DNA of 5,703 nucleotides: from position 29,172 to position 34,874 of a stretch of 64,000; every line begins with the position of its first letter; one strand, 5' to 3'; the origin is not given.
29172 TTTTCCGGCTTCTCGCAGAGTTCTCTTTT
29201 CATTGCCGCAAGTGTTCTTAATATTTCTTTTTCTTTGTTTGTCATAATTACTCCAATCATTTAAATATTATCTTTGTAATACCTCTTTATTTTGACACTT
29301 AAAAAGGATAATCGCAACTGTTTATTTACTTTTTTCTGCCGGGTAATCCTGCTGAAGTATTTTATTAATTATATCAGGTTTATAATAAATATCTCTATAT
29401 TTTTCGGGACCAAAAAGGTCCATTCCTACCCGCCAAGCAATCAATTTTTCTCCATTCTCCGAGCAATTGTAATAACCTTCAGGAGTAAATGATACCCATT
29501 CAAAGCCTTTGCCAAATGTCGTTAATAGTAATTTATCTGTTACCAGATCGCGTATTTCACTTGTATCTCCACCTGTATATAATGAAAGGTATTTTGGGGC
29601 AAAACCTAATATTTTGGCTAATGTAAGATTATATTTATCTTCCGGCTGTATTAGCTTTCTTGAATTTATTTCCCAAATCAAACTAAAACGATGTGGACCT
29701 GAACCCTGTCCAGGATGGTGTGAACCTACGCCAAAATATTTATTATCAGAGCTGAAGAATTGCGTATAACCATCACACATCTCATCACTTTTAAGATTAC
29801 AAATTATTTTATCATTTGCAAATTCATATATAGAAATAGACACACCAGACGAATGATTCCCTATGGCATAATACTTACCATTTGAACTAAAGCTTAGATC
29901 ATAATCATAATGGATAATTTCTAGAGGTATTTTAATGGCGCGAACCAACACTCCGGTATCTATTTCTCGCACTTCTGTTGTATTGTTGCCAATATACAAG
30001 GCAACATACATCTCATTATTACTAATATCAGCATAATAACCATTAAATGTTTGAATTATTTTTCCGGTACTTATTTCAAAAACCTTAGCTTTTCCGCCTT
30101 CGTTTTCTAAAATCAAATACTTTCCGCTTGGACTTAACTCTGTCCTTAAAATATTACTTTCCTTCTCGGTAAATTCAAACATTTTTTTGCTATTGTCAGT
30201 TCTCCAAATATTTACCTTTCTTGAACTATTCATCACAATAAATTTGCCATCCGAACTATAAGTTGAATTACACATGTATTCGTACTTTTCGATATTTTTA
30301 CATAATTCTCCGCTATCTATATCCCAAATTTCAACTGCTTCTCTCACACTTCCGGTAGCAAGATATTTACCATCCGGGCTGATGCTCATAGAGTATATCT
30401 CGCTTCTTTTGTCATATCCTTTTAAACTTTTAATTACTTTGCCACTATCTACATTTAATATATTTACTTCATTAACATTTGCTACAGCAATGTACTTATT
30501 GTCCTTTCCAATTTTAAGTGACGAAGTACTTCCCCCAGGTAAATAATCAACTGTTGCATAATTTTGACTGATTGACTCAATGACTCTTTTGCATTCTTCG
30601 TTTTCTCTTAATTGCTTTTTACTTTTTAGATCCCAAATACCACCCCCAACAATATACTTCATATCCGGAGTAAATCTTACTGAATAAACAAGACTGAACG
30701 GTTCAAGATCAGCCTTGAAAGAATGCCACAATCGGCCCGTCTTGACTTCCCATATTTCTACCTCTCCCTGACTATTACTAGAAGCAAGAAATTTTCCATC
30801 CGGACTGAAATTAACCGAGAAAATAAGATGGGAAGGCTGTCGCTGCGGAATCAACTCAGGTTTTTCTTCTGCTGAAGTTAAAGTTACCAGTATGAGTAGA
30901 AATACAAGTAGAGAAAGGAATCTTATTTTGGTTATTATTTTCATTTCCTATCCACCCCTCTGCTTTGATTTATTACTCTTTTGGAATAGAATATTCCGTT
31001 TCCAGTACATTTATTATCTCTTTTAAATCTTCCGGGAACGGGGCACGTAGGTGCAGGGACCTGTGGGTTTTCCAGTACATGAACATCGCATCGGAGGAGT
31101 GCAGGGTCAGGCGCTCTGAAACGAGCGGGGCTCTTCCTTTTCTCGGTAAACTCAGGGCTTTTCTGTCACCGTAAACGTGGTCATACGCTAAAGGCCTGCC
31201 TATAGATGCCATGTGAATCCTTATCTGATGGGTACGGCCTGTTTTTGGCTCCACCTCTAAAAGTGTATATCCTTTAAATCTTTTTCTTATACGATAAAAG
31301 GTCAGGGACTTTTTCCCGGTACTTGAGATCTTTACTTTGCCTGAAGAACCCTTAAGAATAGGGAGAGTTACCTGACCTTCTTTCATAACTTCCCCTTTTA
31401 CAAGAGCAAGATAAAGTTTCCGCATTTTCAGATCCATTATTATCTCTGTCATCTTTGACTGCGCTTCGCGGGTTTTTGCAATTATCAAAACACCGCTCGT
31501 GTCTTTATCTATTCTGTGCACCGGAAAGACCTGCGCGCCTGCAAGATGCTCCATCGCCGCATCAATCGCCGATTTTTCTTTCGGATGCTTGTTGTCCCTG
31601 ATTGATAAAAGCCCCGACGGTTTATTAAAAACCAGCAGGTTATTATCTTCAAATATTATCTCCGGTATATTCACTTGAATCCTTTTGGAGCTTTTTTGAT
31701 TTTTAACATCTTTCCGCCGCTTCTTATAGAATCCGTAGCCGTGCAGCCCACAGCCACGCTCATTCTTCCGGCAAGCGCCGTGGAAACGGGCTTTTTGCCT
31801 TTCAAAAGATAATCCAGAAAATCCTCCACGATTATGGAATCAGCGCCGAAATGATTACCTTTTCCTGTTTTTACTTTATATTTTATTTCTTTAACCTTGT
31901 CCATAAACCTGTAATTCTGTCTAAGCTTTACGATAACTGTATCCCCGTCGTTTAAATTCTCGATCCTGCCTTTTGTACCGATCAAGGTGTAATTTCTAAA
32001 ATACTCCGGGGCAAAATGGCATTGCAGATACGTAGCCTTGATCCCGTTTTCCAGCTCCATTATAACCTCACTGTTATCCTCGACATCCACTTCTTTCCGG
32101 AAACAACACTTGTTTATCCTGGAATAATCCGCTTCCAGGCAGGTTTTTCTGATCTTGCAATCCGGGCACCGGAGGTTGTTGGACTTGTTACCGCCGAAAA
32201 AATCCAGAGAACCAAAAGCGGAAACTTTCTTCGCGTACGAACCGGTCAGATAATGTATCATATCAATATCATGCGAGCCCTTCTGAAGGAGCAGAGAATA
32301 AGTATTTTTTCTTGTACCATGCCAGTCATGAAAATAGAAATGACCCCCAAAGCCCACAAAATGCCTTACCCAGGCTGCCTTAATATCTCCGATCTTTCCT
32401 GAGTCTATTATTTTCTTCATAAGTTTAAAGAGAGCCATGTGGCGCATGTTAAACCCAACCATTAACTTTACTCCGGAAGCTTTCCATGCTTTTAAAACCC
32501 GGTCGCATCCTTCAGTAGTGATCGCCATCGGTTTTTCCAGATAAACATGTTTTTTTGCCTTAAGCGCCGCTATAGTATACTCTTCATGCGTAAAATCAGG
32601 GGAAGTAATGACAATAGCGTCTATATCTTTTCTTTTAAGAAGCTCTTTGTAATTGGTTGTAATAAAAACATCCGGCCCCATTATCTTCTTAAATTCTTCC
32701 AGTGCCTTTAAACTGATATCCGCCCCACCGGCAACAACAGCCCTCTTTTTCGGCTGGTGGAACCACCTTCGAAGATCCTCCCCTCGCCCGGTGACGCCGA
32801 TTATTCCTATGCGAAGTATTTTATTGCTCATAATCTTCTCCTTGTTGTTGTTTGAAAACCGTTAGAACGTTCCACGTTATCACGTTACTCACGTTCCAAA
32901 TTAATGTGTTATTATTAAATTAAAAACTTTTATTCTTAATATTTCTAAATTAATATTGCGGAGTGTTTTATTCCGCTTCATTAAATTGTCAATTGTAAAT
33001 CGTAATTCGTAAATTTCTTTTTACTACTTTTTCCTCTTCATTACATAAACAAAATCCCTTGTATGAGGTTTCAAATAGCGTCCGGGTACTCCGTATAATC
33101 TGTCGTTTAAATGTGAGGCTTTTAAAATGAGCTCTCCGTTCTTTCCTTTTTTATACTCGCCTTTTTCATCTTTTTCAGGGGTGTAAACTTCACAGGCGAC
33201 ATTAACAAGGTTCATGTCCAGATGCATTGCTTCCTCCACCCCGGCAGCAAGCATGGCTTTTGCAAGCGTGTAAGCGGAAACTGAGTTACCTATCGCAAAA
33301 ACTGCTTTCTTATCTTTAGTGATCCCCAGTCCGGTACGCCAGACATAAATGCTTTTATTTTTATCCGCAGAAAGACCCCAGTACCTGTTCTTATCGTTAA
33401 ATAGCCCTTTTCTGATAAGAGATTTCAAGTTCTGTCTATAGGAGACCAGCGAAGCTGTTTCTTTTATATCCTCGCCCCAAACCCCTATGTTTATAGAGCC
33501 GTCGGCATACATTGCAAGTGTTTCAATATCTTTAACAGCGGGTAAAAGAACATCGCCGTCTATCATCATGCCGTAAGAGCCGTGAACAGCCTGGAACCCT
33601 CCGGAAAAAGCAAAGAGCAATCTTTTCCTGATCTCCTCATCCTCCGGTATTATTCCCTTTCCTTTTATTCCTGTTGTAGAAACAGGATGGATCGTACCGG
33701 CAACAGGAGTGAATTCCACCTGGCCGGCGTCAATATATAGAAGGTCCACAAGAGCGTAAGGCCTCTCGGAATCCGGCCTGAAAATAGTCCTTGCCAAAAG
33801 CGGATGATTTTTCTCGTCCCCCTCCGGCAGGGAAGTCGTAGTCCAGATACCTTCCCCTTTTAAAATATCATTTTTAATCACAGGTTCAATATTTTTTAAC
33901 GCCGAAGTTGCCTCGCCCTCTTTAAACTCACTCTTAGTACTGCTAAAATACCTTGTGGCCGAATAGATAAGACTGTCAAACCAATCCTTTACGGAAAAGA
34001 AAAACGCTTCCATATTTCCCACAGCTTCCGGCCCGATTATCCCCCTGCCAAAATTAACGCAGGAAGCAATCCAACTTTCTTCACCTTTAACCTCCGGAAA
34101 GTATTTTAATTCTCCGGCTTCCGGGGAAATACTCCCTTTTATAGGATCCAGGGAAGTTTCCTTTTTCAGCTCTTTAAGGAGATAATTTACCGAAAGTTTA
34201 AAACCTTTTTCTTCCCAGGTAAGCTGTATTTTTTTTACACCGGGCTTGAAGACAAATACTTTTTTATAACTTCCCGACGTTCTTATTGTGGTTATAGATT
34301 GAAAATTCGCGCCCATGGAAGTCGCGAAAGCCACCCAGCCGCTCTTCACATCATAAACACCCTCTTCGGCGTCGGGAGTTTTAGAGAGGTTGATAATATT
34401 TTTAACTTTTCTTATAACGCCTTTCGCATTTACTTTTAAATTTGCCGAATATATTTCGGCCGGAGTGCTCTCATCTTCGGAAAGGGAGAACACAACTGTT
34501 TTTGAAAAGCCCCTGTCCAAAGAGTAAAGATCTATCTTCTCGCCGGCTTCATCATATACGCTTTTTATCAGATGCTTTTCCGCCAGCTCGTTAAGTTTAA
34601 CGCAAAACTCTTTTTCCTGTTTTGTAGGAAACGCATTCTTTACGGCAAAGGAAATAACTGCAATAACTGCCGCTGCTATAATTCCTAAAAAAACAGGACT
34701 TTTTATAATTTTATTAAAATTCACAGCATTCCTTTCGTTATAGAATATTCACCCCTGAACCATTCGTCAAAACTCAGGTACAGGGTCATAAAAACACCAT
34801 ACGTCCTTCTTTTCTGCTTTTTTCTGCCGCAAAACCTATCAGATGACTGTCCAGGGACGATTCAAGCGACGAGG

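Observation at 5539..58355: Intergenic spacers are built from phased, degenerate heptanucleotide word arrays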

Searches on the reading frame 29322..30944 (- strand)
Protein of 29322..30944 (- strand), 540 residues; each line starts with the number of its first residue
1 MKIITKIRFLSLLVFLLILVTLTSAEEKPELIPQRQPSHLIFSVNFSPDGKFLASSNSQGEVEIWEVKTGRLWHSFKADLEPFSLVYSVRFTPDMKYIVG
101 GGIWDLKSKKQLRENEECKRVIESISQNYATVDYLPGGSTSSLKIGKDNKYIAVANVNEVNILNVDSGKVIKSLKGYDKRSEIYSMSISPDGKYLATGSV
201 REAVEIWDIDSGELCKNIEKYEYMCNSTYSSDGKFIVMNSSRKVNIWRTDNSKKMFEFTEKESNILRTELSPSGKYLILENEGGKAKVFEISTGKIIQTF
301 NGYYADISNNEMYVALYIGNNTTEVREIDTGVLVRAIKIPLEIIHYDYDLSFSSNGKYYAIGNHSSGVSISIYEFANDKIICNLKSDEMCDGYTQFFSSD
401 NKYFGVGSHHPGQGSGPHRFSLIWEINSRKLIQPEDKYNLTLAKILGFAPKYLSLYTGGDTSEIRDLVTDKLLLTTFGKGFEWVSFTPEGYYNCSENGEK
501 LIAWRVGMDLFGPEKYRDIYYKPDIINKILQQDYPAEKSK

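Call 42: search_protein_families(library=pfam, proteins=[window:29322-30944:-])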
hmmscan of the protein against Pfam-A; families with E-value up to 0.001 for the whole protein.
window:29322-30944:- (540 aa): 34 families (the best 25 are shown)
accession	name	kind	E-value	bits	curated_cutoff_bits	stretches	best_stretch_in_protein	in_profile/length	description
PF25174.1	Beta-prop_THOC3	-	3.5e-31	108.6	305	2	143-387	8-254/272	THOC3 beta-propeller domain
PF24817.1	WD40_WDHD1_1st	-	4.5e-30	105.3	109.9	3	86-220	131-262/291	WDHD1 first WD40 domain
PF24814.1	WD40_Prp19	-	4.9e-25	88.6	320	3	142-222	96-177/281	Prp19 WD40 domain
PF24807.1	WD40_CDC20-Fz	-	3.1e-22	79.7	200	3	148-220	19-91/292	CDC20/Fizzy WD40 domain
PF25173.1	Beta-prop_WDR3_1st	-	2e-21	77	154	2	150-215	1-64/184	WDR3 first beta-propeller domain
PF12894.13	ANAPC4_WD40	-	1.6e-20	73.6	22.9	1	34-81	34-81/91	Anaphase-promoting complex subunit 4 WD40 domain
PF25175.1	Beta-prop_WDR5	-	4e-20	72.7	250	2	149-304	65-221/296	WDR5 beta-propeller domain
PF23414.1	Beta-prop_EML_2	-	3.3e-18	66.4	90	1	139-241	41-144/266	Echinoderm microtubule-associated protein second beta-propeller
PF25172.1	Beta-prop_WDR3_2nd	-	3.7e-18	66.2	140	1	41-219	41-214/293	WDR3 second beta-propeller domain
PF25168.1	Beta-prop_WDR36-Utp21_2nd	-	3e-17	63.4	84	1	141-248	202-308/335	WDR36/Utp21 second beta-propeller domain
PF00400.38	WD40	-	5.6e-16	58.7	27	1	168-208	1-39/39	WD domain, G-beta repeat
PF24780.1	WD40_MABP1-WDR62_1st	-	2.6e-15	57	496.3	1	179-248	37-112/328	MABP1/WDR62 first WD40 domain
PF25391.1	WD40_Gbeta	-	9.3e-14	51.6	150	1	41-216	58-219/340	G protein beta WD-40 repeat protein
PF24782.2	WD40_MABP1-WDR62_2nd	-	2.8e-13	50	290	1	142-248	230-340/341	MABP1/WDR62 second WD40 domain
PF23586.2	Beta-prop_NWD2_C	-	1.9e-12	47.5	33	1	182-279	10-107/341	NWD2 C-terminal beta-propeller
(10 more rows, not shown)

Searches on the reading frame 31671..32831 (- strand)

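Call 43: search_protein_families(library=pfam, proteins=[window:31671-32831:-])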
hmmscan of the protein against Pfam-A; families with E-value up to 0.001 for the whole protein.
window:31671-32831:- (386 aa): 4 families
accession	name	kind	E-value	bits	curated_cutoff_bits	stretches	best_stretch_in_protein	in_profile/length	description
PF01408.29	GFO_IDH_MocA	-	6.1e-23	82.2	24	1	6-127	1-120/120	Oxidoreductase family, NAD-binding Rossmann fold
PF02894.22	GFO_IDH_MocA_C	-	6.7e-20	72.3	22.9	1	139-374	1-215/218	Oxidoreductase family, C-terminal alpha/beta domain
PF22725.1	GFO_IDH_MocA_C3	-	7.4e-20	71.6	27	1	135-291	1-124/124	GFO/IDH/MocA C-terminal domain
PF22685.1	Gal80p_C-like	-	1.2e-05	25.9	29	1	138-205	6-76/152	Gal80p, C-terminal domain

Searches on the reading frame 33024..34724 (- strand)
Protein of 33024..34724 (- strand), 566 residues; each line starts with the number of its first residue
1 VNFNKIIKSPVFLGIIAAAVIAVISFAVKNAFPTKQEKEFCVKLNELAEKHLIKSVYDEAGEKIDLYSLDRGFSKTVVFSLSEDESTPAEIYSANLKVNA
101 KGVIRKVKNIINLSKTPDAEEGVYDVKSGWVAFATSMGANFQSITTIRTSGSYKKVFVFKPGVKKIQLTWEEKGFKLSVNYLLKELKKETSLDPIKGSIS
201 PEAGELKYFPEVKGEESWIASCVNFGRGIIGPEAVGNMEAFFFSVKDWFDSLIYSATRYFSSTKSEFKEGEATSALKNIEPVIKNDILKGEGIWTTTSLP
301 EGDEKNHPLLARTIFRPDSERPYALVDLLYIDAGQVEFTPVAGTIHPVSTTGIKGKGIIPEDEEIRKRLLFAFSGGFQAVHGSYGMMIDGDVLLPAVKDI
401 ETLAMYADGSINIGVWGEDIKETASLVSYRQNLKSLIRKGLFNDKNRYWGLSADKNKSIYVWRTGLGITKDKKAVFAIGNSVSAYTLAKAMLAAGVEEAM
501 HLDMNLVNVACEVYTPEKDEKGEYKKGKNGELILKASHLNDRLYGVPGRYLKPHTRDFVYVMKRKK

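Call 43: search_protein_families(library=pfam, proteins=[window:33024-34724:-])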
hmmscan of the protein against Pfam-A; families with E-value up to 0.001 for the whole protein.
window:33024-34724:- (566 aa): 1 family
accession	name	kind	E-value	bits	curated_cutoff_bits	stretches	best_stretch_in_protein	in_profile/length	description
PF09992.14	NAGPA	-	5.5e-05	23.9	25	1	371-503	5-137/169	Phosphodiester glycosidase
